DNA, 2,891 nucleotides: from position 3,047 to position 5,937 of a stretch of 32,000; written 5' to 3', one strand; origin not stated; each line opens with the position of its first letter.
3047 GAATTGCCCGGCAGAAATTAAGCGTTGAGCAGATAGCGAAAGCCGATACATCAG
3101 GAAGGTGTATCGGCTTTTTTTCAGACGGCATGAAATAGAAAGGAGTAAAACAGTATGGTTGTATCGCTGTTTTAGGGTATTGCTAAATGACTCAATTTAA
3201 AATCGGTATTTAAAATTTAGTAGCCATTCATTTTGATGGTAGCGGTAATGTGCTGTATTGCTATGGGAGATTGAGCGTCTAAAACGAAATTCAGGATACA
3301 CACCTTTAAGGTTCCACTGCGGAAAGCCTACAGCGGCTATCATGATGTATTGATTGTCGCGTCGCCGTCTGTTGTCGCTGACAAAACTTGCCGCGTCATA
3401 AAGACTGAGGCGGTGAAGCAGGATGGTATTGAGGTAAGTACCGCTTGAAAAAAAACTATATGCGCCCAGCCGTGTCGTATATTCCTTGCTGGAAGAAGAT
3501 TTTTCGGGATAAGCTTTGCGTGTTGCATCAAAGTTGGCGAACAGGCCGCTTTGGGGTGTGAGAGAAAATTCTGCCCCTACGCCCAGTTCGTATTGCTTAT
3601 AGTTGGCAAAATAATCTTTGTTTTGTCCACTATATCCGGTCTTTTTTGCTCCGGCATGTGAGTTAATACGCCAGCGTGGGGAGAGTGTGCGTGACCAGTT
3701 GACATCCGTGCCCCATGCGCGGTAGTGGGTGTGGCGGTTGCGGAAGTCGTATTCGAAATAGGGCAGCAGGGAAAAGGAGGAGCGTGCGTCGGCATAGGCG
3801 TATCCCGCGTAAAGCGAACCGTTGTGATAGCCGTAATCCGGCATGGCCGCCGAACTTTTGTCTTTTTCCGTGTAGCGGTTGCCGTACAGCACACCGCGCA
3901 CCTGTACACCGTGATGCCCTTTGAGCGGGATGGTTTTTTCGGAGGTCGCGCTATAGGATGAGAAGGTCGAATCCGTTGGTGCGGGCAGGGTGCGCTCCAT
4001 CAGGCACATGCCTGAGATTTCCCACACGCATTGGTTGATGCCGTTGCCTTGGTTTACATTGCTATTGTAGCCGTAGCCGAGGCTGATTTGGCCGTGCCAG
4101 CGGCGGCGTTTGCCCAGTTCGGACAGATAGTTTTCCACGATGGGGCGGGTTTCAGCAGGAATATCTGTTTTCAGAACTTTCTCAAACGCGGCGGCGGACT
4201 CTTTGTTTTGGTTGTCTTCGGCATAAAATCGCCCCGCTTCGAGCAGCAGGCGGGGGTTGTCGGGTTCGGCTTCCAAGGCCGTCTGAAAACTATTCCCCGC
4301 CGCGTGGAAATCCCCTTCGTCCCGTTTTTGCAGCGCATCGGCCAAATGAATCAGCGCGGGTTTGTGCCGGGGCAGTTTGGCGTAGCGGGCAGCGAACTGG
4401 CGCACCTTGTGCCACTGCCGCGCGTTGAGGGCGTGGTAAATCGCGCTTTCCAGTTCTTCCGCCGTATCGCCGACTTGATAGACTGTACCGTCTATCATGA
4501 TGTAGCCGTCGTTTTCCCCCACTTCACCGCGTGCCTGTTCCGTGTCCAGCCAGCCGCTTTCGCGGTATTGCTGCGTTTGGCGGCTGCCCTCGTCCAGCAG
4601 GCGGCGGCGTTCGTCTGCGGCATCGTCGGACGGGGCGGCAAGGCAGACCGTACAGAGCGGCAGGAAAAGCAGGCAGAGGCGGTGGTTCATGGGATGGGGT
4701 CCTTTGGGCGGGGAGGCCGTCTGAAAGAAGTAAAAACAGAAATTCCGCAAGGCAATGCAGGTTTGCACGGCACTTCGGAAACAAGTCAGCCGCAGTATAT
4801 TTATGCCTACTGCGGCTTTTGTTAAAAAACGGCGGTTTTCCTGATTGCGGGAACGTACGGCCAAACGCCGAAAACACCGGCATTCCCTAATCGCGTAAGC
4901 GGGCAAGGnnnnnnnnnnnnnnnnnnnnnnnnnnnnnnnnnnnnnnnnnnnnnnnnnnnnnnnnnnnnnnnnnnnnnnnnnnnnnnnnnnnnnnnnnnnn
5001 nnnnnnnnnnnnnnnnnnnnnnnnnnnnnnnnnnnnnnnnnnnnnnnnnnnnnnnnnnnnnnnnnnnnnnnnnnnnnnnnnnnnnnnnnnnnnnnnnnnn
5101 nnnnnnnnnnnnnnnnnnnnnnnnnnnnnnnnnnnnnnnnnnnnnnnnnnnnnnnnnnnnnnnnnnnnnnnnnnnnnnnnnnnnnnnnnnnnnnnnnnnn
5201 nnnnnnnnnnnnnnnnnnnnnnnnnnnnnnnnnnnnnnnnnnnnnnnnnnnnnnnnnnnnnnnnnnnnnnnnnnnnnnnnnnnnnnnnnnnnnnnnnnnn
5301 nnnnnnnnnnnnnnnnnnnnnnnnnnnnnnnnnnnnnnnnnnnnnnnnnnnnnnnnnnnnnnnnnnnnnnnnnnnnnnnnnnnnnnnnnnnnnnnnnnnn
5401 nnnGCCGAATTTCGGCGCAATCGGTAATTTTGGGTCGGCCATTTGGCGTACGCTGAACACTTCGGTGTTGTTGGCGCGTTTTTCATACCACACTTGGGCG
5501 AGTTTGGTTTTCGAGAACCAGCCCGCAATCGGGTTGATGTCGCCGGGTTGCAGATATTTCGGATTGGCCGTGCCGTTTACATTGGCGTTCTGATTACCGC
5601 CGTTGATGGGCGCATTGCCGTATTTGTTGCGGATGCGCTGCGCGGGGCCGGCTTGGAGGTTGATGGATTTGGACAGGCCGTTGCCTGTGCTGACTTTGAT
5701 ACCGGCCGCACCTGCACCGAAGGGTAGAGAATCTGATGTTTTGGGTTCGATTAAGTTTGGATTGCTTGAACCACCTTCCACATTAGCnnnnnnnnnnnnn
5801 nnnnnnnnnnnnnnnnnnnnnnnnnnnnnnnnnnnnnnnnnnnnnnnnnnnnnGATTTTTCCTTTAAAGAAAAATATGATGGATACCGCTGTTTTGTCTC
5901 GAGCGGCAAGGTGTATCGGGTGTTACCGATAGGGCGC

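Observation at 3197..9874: Fur-box-fronted module of a giant TonB-dependent receptor, a Cys-free TbpB-fold secreted protein and Slam: a candidate Slam-dependent hemophore-type uptake system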

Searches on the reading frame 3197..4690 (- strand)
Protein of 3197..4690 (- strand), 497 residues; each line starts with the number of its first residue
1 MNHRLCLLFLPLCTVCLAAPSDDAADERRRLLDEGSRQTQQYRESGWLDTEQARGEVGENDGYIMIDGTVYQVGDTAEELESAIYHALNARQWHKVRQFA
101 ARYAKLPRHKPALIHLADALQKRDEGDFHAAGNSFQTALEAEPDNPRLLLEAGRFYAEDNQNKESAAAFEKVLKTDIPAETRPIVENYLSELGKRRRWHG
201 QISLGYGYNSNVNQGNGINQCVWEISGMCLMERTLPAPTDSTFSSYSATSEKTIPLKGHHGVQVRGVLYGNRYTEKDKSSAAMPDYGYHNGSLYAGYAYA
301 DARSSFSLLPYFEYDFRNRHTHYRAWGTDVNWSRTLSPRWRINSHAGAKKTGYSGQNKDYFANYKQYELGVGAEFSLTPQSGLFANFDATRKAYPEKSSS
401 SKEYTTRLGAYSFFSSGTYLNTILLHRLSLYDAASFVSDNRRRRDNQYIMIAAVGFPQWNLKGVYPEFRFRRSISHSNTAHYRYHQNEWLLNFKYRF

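Call 3: search_protein_families(library=pfam, proteins=[window:3197-4690:-], max_evalue=0.01)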
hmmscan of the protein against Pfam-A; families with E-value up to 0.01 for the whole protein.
window:3197-4690:- (497 aa): 6 families
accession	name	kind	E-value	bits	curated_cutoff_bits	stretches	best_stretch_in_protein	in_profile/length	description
PF04575.19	SlipAM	-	2.7e-30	106.3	22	1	198-497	1-288/288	Surface lipoprotein assembly modifier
PF24575.1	TPR_Slam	-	9e-15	55.4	35.2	1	76-169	11-104/104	Surface lipoprotein assembly modifier, N-terminal TPR repeats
PF14559.12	TPR_19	-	2.1e-06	28.4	25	1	124-175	3-54/68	Tetratricopeptide repeat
PF13432.12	TPR_16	-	2.2e-05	25.3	32.7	1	122-175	7-60/65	Tetratricopeptide repeat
PF13181.12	TPR_8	-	0.0012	19.3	25.7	0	123-145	12-34/34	Tetratricopeptide repeat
PF13431.12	TPR_17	-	0.0096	16.6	24.4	0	135-163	2-30/34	Tetratricopeptide repeat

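Call 4: search_protein_families(library=ncbifam, proteins=[window:3197-4690:-], max_evalue=0.01)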
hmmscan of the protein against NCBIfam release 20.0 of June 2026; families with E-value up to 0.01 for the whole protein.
window:3197-4690:- (497 aa): 5 families
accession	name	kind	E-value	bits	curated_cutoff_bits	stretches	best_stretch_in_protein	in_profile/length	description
NF008756.0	PRK11788.1-4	equivalog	0.0016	17.6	474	1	83-177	149-245/389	lipopolysaccharide assembly protein LapB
TIGR02917.1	PEP_TPR_lipo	equivalog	0.0031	15.4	312.2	1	100-175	454-528/899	XrtA/PEP-CTERM system TPR-repeat protein PrsT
NF008753.0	PRK11788.1-1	equivalog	0.0038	16.4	395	1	83-200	149-270/389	lipopolysaccharide assembly protein LapB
TIGR02795.1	tol_pal_ybgF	equivalog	0.0051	17.4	90.1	0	95-174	24-104/119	tol-pal system protein YbgF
TIGR02521.1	type_IV_pilW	equivalog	0.009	15.6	154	0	123-175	146-198/234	type IV pilus biogenesis/stability protein PilW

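Call 71: search_solved_structures(query=window:3197-4690:-, max_evalue=0.01)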
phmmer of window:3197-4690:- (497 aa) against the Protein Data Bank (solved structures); distinct sequences matched with E-value up to 0.01: 6.
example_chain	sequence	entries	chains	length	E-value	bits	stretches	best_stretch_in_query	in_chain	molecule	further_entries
7obi_A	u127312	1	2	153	1.6e-06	30.7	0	108-176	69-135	CTPR-rv4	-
8bu0_A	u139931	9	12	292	7.2e-05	25.2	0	107-177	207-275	Consensus tetratricopeptide repeat protein | Crystal structure of an 8-repeat consensus TPR superhelix with Zinc. | Monomer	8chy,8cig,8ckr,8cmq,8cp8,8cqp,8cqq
9gzg_A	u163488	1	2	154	0.0054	19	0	107-177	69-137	Engineered CTPR protein with glutamic acids for conductivity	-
6vfh_A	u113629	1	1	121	0.0055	19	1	96-194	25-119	T33_dn10A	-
1na0_A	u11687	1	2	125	0.0081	18.4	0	111-177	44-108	designed protein CTPR3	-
5jkk_A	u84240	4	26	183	0.0084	18.4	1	90-160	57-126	Ferritin heavy chain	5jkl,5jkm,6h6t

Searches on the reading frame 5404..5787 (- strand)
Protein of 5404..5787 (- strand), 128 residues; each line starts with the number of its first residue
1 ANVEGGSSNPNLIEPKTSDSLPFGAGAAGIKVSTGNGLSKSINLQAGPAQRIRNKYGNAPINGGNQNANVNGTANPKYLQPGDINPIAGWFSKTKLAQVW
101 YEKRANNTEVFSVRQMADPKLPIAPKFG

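Call 57: search_protein_representatives(protein=window:5404-5787:-)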
Query: 128 residues. Proteins with E-value up to 0.001 (for the whole library): 14; up to 1e-10: 9; up to 1e-30: 4. The best 14 are listed.
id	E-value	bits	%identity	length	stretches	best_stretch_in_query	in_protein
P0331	1.9e-56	206.1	91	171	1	2-106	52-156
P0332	8.1e-41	155.6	62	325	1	3-128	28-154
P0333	3.3e-40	153.6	86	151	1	3-94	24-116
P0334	8.5e-33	129.6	61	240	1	4-128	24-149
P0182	6.3e-30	120.4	53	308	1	3-128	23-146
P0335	1.5e-29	119.2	55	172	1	2-128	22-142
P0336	4.9e-20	88.4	58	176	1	34-111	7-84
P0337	1.7e-13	67.2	67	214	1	81-128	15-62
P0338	1.8e-13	67.2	65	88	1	6-65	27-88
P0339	1.7e-09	54.3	71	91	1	3-50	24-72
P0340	2.9e-09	53.6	42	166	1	1-85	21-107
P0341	7.4e-08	49.0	53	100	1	5-59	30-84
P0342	7.7e-07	45.7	28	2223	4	18-104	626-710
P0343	1.4e-05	41.6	59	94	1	44-84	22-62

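Call 58: search_protein_families(library=pfam, proteins=[P0342, P0332, P0340], max_evalue=0.001)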
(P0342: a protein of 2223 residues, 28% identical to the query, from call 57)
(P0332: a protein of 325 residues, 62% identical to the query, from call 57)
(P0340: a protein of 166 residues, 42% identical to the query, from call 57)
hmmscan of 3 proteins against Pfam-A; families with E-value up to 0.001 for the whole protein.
P0342 (2223 aa): 4 families
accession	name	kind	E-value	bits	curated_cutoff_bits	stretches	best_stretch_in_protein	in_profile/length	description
PF00395.25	SLH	-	6.1e-37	125.8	20.8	3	2086-2127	2-43/44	S-layer homology domain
PF00041.27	fn3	-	4.6e-16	59.2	25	2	1692-1772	2-82/84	Fibronectin type III domain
PF13927.12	Ig_3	-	1e-15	58.4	30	0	1393-1468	2-78/78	Immunoglobulin domain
PF25059.1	FN3_DSCAM-DSCAML_C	-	0.00027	21.7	39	0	1738-1768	44-74/89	DSCAM/DSCAML C-terminal Fn3-like domain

P0332 (325 aa): 1 family
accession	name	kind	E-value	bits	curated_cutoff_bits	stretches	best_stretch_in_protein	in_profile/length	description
PF01298.24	TbpB_B_D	-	3.9e-05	24.6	26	1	223-318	23-126/126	C-lobe and N-lobe beta barrels of Tf-binding protein B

P0340 (166 aa): 0 families
